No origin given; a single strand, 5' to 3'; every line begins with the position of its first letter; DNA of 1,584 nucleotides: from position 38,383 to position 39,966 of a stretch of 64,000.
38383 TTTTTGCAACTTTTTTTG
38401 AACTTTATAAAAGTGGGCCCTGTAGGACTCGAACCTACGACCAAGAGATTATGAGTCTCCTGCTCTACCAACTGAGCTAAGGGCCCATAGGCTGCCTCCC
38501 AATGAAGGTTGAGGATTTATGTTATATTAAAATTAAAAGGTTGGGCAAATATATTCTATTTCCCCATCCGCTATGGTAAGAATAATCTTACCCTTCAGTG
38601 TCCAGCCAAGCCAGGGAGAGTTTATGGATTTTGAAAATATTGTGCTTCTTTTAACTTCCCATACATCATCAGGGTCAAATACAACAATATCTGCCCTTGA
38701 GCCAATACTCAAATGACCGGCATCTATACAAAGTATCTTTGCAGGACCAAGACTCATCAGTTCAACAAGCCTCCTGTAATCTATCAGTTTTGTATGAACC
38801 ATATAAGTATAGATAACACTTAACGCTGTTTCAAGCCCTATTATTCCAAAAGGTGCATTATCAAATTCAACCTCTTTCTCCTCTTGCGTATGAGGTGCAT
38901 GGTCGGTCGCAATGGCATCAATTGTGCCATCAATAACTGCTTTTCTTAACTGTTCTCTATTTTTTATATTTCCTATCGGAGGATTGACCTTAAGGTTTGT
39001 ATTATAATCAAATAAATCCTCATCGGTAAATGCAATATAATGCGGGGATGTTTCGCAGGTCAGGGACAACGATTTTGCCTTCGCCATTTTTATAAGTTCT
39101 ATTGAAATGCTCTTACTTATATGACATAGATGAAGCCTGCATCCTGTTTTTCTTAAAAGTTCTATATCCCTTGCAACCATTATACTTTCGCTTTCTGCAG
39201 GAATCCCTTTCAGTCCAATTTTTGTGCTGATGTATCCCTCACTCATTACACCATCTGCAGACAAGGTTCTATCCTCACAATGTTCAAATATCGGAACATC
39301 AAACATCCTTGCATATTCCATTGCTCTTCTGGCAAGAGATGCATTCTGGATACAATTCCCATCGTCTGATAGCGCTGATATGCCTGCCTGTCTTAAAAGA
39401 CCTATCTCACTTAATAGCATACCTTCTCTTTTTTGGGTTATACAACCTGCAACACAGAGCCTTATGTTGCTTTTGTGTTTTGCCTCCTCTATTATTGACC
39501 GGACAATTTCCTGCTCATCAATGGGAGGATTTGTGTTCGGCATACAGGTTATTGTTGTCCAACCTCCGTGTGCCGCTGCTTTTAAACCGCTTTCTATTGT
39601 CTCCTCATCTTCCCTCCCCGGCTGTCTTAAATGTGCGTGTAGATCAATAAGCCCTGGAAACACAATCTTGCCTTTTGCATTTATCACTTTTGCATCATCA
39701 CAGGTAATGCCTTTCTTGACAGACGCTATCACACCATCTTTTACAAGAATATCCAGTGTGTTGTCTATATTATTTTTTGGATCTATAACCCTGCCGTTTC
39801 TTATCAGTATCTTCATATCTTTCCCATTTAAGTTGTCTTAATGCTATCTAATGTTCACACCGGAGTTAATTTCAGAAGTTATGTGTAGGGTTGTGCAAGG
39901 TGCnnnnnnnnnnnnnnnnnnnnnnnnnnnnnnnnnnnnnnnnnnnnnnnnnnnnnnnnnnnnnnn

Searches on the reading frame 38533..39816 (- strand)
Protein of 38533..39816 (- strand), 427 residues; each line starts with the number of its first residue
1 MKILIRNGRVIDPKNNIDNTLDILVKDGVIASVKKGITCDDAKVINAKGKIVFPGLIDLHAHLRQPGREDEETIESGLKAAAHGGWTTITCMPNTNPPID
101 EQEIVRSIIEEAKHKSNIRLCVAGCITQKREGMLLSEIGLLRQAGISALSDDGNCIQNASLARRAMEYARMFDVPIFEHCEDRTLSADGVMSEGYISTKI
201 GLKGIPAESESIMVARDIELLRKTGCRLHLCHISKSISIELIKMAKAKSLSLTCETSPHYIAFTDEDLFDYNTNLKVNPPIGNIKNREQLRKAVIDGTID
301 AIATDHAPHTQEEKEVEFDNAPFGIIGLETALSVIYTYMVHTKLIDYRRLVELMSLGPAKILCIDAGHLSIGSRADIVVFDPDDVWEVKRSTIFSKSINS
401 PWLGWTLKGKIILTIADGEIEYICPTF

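Call 3: search_protein_families(library=pfam, proteins=[window:38533-39816:-], max_evalue=0.1)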
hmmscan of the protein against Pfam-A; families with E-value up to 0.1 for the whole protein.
window:38533-39816:- (427 aa): 3 families
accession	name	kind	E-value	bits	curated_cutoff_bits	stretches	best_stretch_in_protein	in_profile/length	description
PF01979.26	Amidohydro_1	-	3.2e-31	109.3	25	1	51-420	1-344/345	Amidohydrolase family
PF07969.17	Amidohydro_3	-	1.2e-13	51.8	29.7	2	343-420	405-470/472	Amidohydrolase family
PF12890.13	DHOase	-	6.3e-12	46.2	21.2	1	49-235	1-139/142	Dihydro-orotase-like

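Call 4: search_protein_families(library=ncbifam, proteins=[window:38533-39816:-], max_evalue=0.1)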
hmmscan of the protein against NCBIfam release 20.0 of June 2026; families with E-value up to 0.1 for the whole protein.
window:38533-39816:- (427 aa): 78 families (the best 25 are shown)
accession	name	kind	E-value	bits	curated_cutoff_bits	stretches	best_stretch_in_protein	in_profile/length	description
NF006845.0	PRK09357.2-6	equivalog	2.4e-141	471.3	728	1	1-422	1-425/428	dihydroorotase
NF006844.0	PRK09357.2-5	equivalog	6.9e-139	463.5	701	1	2-422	3-420/422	dihydroorotase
NF006843.0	PRK09357.2-4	equivalog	2.5e-135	451.7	786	1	1-422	1-420/431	dihydroorotase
NF006837.0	PRK09357.1-2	equivalog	8.4e-132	439.8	575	1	1-422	1-422/428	dihydroorotase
TIGR00857.1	pyrC_multi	subfamily_domain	5.5e-127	424.2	279.05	1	21-421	6-408/412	dihydroorotase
NF006836.0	PRK09357.1-1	equivalog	2.3e-126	422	538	1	3-420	4-422/432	dihydroorotase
NF006841.0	PRK09357.2-2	equivalog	7.1e-124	413.7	640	1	9-422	8-417/421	dihydroorotase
NF006842.0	PRK09357.2-3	equivalog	1.3e-121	406.3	695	1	1-420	1-436/440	dihydroorotase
NF006839.0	PRK09357.1-4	equivalog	5.9e-118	394.1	576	1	3-422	2-420/422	dihydroorotase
NF006558.0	PRK09059.1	equivalog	7.2e-112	374.1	645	1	3-421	5-426/430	dihydroorotase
NF005791.0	PRK07627.1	equivalog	8.6e-108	361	442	1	1-422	1-422/425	dihydroorotase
NF005614.0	PRK07369.1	equivalog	4.5e-106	355.2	456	1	4-414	5-416/419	dihydroorotase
NF006838.0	PRK09357.1-3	equivalog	2.9e-93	313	644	1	1-422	1-421/423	dihydroorotase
NF006268.0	PRK08417.1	equivalog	1.9e-79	267.6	499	1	4-420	2-402/406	metal-dependent hydrolase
NF002668.0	PRK02382.1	equivalog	9.9e-78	261.8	452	1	3-405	6-395/436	dihydroorotase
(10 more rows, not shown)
